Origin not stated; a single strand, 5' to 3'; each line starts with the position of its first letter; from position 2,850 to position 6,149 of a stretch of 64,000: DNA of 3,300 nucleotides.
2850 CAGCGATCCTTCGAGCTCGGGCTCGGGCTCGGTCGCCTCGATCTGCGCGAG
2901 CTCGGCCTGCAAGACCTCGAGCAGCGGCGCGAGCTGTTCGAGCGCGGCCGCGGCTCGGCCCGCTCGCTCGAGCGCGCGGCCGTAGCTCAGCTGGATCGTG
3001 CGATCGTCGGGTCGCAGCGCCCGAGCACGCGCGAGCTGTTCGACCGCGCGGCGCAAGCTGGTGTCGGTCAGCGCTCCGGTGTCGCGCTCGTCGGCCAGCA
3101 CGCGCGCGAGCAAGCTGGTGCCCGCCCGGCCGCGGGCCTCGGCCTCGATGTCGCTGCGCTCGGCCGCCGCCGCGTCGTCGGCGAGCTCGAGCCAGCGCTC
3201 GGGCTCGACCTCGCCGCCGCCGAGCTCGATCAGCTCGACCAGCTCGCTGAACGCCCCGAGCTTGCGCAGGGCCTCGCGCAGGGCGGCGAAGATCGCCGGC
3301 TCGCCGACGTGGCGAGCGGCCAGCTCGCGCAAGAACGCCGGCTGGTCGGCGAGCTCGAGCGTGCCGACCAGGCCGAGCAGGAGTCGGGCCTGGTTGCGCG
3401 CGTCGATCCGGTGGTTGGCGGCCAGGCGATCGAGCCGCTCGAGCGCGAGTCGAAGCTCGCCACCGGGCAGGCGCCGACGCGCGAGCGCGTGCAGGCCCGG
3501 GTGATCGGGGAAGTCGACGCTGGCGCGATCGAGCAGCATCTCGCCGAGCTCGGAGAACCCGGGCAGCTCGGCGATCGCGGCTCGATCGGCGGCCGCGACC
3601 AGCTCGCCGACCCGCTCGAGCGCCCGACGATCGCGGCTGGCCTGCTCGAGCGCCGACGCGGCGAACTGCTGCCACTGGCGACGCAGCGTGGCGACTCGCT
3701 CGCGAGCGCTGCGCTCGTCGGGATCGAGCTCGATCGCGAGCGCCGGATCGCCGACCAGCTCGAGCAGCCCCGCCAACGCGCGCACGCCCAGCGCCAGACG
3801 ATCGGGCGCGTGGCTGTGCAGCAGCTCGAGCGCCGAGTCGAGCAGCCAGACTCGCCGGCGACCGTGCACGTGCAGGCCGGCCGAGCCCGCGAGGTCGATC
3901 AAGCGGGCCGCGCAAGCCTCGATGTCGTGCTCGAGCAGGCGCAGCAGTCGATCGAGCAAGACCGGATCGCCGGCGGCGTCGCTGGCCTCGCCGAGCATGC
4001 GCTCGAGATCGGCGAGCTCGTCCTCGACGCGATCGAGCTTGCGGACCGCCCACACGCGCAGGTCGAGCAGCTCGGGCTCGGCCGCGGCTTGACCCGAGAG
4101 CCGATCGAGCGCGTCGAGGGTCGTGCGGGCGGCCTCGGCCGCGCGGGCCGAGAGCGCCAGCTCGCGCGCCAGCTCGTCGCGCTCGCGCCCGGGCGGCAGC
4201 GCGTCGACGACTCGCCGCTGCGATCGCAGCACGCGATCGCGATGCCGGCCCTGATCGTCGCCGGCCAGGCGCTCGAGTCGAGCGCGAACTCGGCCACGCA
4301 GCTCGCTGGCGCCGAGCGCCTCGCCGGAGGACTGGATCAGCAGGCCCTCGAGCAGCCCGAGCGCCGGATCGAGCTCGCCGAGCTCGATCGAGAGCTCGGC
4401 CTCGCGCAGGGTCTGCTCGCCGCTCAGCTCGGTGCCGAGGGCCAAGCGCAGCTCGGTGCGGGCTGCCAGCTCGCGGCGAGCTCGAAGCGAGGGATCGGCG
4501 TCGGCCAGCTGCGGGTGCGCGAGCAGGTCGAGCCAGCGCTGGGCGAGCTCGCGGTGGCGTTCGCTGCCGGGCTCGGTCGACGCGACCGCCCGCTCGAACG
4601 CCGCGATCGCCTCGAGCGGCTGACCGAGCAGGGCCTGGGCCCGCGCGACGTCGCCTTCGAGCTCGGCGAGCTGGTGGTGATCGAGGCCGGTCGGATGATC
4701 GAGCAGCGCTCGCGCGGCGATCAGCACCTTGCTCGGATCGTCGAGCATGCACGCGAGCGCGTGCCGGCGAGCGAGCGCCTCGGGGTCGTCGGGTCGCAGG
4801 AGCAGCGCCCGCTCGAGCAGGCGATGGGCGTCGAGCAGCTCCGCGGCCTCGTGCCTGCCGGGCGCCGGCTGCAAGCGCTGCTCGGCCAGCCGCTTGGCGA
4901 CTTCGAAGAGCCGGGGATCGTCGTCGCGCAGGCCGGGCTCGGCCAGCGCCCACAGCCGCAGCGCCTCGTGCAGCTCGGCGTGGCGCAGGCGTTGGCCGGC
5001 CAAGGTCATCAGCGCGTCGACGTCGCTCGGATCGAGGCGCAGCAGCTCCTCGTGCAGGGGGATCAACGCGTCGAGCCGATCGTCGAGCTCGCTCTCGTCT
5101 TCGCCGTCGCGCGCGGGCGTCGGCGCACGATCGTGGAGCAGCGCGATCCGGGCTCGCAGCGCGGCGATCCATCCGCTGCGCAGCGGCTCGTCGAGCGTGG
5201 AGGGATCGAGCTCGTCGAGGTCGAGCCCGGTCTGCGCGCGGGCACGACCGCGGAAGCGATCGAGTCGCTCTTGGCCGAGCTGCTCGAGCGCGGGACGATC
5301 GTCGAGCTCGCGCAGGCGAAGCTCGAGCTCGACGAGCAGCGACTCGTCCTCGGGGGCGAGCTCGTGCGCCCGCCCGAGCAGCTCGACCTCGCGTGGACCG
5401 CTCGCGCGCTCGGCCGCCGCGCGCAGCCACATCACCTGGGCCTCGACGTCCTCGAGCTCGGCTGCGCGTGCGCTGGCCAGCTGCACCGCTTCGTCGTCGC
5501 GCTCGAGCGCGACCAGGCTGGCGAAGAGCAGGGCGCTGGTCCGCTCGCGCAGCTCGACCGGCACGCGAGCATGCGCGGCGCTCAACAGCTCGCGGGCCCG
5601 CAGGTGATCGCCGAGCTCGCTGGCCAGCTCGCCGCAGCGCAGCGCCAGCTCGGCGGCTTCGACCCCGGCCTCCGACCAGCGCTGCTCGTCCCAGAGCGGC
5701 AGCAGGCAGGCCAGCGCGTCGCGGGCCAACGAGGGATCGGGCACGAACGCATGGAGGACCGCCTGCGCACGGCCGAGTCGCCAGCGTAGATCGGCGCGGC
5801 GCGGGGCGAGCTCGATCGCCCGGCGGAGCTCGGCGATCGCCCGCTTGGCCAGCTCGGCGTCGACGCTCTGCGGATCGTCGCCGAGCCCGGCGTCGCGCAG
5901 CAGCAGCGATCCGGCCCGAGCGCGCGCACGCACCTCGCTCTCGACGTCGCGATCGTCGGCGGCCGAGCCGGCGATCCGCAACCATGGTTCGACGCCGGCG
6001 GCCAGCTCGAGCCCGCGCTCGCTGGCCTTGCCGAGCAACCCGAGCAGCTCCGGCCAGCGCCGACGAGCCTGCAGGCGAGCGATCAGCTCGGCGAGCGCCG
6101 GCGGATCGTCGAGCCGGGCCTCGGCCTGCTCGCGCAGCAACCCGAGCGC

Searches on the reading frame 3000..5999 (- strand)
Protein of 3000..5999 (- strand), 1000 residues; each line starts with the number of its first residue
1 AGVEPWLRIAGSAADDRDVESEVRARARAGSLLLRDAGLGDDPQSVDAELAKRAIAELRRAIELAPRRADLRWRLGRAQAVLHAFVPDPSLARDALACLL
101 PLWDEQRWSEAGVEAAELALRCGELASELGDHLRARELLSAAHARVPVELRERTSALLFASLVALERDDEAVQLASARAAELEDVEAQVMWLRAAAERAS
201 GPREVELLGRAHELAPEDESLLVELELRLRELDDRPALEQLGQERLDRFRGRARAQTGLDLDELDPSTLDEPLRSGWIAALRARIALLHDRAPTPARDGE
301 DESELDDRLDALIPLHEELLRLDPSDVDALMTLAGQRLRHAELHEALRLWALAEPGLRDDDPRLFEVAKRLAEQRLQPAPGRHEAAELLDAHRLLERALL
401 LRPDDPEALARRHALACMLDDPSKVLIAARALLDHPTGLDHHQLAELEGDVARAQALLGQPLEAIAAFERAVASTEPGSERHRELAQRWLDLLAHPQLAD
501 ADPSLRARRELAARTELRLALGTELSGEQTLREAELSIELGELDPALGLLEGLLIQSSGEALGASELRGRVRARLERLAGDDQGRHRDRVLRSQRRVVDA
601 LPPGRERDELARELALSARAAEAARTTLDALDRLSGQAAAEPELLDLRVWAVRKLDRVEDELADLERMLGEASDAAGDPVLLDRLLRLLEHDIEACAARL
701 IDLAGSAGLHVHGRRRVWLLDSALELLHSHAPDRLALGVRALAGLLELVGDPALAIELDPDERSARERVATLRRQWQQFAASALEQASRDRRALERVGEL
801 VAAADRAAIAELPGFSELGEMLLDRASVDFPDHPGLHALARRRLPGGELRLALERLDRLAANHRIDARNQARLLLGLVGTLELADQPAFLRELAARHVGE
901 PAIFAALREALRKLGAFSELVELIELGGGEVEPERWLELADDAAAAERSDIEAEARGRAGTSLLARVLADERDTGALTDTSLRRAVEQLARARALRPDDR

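Call 47: search_protein_families(library=pfam, proteins=[window:3000-5999:-], max_evalue=0.001)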
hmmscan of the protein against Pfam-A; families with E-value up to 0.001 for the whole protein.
window:3000-5999:- (1000 aa): 2 families
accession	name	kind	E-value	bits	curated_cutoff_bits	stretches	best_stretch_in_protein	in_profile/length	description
PF13414.12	TPR_11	-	7.7e-05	22.7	26.8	0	54-79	13-38/42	TPR repeat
PF23914.1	TPR_CcmH_CycH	-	0.0002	21.7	42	0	317-363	111-157/158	Cytochrome c-type biogenesis protein H TPR domain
